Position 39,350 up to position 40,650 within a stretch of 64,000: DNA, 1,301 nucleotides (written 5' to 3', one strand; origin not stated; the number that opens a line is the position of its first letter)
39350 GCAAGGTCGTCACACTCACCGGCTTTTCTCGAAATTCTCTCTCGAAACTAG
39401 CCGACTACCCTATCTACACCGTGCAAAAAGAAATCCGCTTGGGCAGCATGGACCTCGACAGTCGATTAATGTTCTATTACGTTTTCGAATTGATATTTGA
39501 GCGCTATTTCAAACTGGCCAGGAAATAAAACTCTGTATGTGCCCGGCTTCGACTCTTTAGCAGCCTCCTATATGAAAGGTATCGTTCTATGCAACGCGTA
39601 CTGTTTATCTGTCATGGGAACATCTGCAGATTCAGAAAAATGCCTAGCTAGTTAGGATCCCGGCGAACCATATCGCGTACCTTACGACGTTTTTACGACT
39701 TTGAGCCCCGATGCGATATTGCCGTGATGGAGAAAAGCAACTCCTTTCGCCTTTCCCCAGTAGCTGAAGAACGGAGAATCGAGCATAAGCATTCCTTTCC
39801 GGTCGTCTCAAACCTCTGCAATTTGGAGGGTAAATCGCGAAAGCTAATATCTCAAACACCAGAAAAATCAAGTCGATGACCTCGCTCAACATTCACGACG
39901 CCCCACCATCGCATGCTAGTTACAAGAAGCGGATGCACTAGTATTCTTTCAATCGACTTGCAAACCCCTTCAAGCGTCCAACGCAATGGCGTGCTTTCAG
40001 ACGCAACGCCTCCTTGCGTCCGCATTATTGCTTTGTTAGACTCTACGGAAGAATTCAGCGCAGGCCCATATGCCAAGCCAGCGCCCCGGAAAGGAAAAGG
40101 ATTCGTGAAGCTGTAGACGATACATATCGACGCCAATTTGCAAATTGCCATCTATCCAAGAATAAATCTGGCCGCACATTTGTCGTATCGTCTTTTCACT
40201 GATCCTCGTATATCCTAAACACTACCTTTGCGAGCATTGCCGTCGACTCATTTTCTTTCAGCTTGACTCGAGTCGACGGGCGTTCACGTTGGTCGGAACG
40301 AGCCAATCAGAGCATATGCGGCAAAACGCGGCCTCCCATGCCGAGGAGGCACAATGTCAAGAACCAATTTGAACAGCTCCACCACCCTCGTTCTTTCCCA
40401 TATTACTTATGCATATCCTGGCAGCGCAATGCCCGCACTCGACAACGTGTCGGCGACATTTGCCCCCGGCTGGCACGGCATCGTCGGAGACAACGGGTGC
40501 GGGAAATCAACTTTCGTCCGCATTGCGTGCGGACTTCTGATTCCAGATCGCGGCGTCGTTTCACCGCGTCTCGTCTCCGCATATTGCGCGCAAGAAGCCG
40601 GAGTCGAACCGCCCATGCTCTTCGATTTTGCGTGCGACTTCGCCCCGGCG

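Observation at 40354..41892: Mobile-element-borne ABC-F ATPase (ARE-type candidate) with a structured leader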

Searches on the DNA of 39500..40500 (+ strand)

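Call 28: search_rna_families(source=window, start=39500, end=40500, threshold=evalue, max_evalue=10)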
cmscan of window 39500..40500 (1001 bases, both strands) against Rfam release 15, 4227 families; matches with E-value up to 10: 1.
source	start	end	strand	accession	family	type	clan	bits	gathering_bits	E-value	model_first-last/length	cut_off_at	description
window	39741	39769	-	RF03156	L31-Firmicutes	Cis-reg; leader;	CL00118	13.9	33.3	6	1-32/32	no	L31-Firmicutes ribosomal protein leader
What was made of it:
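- On Rfam RNA families: The only match is a chance-level hit at E = 6 on the opposite strand (call 28).
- Closest known: vmlR. Different: No sequence similarity and no Rfam match (call 28).
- Tried and rejected: Rfam search of the leader: nothing (call 28).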

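Call 70: build_rna_model(alignment_id=A1, structure=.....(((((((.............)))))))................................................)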
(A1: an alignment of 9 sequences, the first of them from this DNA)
Model R1 built from alignment A1 (9 sequences, 80 columns); structure: as given.
model positions 78; base pairs 7; branch points 0; effective number of sequences 5.58; information 0.726 bits per position. Calibrated on 0.2 Mb of random sequence (short: E-values are rough).
structure used (alignment columns):
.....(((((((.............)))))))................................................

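Call 71: search_with_rna_model(model_id=R1, sources=[window, L030, L031, L032, L033, L034, L035, L036, L037, L038, L039, L040, L041, L042, L043, L044, L045, L046, L047, L048, L049, L050, L051, L052, L053, L054, L055, L056, L057, L058, L059, L060, L061, L062, L063, L064, L065, L066, L067, L068, L069, L070, L071, L072, L073, L074, L075, L076, L077, L078, L079, L080, L081, L082, L083, L084, L085, L086, L087, L088, L089, L090, L091, L092, L093, L094, L095, L096, L097, L098, L099, L100, L101, L102, L103, L104, L105, L106, L107, L108, L109, L110, L112, L116, L118, L183, L194, L202, L215, L225, L237], max_evalue=1)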
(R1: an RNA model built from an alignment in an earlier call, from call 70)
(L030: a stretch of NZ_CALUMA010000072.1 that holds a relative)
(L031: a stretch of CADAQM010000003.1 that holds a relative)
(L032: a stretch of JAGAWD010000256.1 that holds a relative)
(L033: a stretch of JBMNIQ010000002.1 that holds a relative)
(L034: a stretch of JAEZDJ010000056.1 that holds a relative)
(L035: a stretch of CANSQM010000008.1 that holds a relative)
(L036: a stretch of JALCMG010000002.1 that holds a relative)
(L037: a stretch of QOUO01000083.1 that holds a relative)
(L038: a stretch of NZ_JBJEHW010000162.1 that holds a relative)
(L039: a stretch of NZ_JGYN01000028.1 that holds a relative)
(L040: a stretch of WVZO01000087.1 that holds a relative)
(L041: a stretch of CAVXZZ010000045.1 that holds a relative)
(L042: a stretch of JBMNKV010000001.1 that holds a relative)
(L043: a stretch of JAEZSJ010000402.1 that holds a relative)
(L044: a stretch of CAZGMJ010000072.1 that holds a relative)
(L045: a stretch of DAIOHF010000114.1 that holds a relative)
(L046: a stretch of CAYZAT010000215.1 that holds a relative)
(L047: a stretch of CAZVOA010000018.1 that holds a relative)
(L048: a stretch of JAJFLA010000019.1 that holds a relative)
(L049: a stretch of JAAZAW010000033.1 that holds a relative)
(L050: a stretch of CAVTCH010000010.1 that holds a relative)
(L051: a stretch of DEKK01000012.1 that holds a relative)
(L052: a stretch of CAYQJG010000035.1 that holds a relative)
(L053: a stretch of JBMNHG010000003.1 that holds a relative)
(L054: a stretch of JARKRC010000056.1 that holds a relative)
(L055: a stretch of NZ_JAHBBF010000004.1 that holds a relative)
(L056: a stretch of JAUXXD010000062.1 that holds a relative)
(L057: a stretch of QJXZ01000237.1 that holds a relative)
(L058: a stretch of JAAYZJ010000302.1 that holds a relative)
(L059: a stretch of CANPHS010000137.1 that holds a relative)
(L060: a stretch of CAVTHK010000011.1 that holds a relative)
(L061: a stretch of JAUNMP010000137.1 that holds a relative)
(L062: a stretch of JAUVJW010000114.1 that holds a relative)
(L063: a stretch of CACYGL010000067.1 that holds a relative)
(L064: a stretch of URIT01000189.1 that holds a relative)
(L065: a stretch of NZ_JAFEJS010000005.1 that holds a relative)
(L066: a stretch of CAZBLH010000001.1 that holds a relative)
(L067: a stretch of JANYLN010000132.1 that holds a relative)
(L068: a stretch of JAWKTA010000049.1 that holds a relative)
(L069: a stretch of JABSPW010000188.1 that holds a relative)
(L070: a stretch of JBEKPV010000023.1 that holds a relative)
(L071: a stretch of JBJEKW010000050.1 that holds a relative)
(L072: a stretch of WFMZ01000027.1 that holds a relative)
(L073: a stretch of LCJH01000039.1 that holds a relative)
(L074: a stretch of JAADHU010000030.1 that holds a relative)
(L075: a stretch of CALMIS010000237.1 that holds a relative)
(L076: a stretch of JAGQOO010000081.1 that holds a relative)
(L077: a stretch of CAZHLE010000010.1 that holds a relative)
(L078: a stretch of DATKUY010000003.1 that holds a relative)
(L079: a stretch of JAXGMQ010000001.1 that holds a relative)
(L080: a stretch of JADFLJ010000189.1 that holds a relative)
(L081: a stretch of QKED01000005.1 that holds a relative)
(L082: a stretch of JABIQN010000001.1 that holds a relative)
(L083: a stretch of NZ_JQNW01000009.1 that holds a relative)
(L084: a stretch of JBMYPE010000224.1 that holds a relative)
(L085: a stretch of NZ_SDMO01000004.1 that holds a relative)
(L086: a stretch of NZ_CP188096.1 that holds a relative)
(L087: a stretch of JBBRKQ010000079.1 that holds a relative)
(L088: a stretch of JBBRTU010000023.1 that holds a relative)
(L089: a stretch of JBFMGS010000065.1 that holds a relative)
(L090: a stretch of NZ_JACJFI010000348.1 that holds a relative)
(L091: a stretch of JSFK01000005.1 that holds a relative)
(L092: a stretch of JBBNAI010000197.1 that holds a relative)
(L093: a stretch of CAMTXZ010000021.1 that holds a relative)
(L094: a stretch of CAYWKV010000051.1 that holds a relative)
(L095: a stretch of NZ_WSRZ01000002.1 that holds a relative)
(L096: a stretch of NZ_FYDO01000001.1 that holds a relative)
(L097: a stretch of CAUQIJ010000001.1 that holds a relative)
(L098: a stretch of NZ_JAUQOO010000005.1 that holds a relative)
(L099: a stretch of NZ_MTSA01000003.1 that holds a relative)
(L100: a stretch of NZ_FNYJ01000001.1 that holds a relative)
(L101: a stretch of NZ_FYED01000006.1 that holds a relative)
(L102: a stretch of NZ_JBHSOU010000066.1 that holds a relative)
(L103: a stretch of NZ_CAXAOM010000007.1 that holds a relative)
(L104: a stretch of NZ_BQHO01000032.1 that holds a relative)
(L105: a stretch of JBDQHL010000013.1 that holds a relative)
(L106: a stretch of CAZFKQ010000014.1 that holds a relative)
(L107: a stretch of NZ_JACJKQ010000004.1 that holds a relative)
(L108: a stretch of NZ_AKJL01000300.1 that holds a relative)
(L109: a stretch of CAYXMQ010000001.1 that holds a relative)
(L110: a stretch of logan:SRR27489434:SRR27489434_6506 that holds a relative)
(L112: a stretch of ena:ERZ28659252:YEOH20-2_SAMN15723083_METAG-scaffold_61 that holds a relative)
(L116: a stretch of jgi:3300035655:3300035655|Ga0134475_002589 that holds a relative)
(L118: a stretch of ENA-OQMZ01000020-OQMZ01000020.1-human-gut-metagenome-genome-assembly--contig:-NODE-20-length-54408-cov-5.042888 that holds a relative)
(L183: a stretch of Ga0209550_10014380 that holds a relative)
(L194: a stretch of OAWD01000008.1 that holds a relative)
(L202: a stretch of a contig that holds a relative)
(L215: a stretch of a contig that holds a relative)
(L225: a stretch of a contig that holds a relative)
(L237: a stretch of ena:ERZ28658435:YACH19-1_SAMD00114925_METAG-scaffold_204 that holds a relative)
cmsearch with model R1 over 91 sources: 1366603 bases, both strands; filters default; matches with E-value up to 1: 19.
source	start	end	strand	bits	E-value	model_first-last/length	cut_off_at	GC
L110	5357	5433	+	79.7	1.6e-20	1-78/78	no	0.6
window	40053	40129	+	79.5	1.8e-20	1-78/78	no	0.53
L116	642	718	+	79.5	1.8e-20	1-78/78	no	0.53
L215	11507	11583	+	79.5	1.8e-20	1-78/78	no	0.53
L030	8778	8854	+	75.9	2.1e-19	1-78/78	no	0.55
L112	7627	7704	+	75.8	2.2e-19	1-78/78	no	0.54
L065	8723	8800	+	69.8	1.3e-17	1-78/78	no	0.58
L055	8714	8790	+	68.3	3.6e-17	1-78/78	no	0.55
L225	1292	1366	+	68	4.6e-17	1-78/78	no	0.63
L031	8467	8541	+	67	8.5e-17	1-78/78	no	0.59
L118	11626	11702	-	63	1.3e-15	1-78/78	no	0.47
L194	1871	1947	+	63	1.3e-15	1-78/78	no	0.47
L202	784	860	+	63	1.3e-15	1-78/78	no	0.47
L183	2704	2775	+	31.9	2e-06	1-78/78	no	0.5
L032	2516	2588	+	29.9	7.5e-06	1-78/78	no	0.6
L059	4956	5028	+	26.9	5.7e-05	1-78/78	no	0.55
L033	8789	8861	+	26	0.00011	1-78/78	no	0.56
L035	8818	8890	+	25.1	0.00019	1-78/78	no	0.55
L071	8568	8639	+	19.4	0.0092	1-78/78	no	0.61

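Call 72: search_with_rna_model(model_id=R1, sources=[L032, L059, L033, L035, L071, L107, L036, L038, L039, L063, L037, L034], max_evalue=10, show_alignments=8)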
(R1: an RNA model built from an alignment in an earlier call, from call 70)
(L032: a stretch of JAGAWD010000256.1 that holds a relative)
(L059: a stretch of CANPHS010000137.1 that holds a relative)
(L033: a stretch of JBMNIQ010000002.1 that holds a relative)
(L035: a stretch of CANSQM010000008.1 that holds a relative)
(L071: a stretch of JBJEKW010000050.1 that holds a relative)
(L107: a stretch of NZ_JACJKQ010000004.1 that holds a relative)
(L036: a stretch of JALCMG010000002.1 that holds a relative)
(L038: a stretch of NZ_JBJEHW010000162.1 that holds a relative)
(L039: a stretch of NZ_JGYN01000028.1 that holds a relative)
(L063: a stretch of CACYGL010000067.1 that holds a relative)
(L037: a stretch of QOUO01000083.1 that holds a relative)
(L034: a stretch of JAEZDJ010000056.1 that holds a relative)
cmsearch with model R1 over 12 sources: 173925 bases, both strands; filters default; matches with E-value up to 10: 18.
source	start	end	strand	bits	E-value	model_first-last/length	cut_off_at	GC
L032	2516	2588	+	29.9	9.6e-07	1-78/78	no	0.6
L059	4956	5028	+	26.9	7.2e-06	1-78/78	no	0.55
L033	8789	8861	+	26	1.4e-05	1-78/78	no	0.56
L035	8818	8890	+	25.1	2.4e-05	1-78/78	no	0.55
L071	8568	8639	+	19.4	0.0012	1-78/78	no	0.61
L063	2691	2762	+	11.3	0.29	1-78/78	no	0.64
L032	4561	4596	+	11.1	0.33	1-78/78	no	0.47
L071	3685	3715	+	11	0.35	1-78/78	no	0.52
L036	8861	8932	+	10.3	0.57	1-78/78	no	0.6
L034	13137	13177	+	9.7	0.84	1-78/78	no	0.56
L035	12125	12167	+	9.3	1.1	1-78/78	no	0.53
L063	2838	2871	-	7.9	2.9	1-78/78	no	0.53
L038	15560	15591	-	7.8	3.1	1-78/78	no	0.62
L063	2026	2038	-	7.6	3.6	13-25/78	no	0.54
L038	8048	8084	-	7.6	3.7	1-78/78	no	0.68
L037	1773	1809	-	7.6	3.7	1-78/78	no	0.68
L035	14879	14941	+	7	5.3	1-78/78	no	0.63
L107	9637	9672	+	6.1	9.7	6-47/78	no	0.69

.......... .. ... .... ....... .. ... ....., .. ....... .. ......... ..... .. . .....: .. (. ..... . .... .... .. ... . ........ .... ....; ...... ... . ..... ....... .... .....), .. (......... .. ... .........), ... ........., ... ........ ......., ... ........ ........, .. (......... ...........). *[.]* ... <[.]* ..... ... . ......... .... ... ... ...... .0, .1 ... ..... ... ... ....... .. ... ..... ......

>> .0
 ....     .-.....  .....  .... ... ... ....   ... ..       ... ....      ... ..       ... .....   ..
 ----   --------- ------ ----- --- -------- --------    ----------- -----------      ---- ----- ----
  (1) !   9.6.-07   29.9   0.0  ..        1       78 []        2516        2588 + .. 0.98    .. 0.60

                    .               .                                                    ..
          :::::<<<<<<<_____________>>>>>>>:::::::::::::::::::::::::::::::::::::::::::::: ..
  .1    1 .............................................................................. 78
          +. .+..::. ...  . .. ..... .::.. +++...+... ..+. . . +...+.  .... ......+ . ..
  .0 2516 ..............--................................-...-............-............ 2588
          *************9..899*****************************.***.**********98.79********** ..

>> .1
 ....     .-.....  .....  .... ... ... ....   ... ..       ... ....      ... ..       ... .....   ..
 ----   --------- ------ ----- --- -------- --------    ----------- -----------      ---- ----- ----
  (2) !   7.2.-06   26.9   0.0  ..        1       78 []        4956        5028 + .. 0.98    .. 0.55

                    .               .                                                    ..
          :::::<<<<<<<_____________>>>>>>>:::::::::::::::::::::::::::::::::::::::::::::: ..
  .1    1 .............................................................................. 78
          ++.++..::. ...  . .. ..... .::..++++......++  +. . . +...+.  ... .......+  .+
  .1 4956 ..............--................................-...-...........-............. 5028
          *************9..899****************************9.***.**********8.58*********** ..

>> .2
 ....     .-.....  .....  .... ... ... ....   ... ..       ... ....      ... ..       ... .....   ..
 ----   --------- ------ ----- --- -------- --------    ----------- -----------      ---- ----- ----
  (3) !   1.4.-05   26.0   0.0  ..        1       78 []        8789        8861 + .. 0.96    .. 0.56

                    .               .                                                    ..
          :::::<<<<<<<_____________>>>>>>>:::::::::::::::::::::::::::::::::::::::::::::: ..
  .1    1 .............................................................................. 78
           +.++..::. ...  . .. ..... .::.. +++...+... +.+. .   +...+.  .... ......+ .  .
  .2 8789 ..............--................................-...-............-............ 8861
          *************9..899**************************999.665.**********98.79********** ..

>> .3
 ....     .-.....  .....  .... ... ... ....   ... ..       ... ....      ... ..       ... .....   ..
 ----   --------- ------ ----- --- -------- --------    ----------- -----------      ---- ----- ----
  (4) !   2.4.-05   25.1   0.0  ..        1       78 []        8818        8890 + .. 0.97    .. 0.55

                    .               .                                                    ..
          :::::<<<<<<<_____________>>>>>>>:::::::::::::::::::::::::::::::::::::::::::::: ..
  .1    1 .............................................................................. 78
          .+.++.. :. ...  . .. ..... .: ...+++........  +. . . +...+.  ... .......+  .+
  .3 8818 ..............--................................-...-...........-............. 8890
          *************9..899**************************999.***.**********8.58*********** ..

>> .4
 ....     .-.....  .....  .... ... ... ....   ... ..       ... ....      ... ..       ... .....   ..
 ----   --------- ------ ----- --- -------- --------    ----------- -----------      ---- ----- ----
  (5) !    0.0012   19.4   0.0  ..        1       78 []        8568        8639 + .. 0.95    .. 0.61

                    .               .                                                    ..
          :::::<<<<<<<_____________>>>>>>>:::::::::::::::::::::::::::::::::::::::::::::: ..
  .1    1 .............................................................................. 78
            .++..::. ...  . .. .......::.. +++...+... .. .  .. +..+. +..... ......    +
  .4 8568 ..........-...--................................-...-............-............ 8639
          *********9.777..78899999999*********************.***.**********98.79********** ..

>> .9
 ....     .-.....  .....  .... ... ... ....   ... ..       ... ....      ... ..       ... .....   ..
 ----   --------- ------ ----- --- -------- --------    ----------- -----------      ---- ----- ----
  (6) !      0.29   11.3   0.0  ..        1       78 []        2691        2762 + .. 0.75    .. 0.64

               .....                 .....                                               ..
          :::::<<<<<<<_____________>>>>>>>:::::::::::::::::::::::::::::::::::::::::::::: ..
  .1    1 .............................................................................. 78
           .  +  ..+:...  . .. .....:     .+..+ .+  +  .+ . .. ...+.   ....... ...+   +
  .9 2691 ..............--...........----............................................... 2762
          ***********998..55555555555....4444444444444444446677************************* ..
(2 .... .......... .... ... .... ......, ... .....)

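Call 87: search_with_rna_model(model_id=R1, sources=[L247, L248, L107, L039, L051], max_evalue=1, filters=off, show_alignments=4)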
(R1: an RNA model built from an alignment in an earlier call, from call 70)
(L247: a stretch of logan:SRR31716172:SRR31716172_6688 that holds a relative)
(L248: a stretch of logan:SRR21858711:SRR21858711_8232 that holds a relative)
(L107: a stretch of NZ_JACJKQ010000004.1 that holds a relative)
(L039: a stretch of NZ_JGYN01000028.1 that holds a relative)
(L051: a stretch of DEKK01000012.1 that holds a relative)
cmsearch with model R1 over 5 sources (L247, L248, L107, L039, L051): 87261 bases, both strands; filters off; matches with E-value up to 1: 4.
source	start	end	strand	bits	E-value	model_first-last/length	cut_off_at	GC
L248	6791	6862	+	34.5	2.2e-08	1-78/78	no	0.46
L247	6961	7021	+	32.5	8.5e-08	6-67/78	no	0.44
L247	7862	7898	-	9.7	0.44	1-78/78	no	0.51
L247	9292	9301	-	8.6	0.9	16-25/78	no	0.4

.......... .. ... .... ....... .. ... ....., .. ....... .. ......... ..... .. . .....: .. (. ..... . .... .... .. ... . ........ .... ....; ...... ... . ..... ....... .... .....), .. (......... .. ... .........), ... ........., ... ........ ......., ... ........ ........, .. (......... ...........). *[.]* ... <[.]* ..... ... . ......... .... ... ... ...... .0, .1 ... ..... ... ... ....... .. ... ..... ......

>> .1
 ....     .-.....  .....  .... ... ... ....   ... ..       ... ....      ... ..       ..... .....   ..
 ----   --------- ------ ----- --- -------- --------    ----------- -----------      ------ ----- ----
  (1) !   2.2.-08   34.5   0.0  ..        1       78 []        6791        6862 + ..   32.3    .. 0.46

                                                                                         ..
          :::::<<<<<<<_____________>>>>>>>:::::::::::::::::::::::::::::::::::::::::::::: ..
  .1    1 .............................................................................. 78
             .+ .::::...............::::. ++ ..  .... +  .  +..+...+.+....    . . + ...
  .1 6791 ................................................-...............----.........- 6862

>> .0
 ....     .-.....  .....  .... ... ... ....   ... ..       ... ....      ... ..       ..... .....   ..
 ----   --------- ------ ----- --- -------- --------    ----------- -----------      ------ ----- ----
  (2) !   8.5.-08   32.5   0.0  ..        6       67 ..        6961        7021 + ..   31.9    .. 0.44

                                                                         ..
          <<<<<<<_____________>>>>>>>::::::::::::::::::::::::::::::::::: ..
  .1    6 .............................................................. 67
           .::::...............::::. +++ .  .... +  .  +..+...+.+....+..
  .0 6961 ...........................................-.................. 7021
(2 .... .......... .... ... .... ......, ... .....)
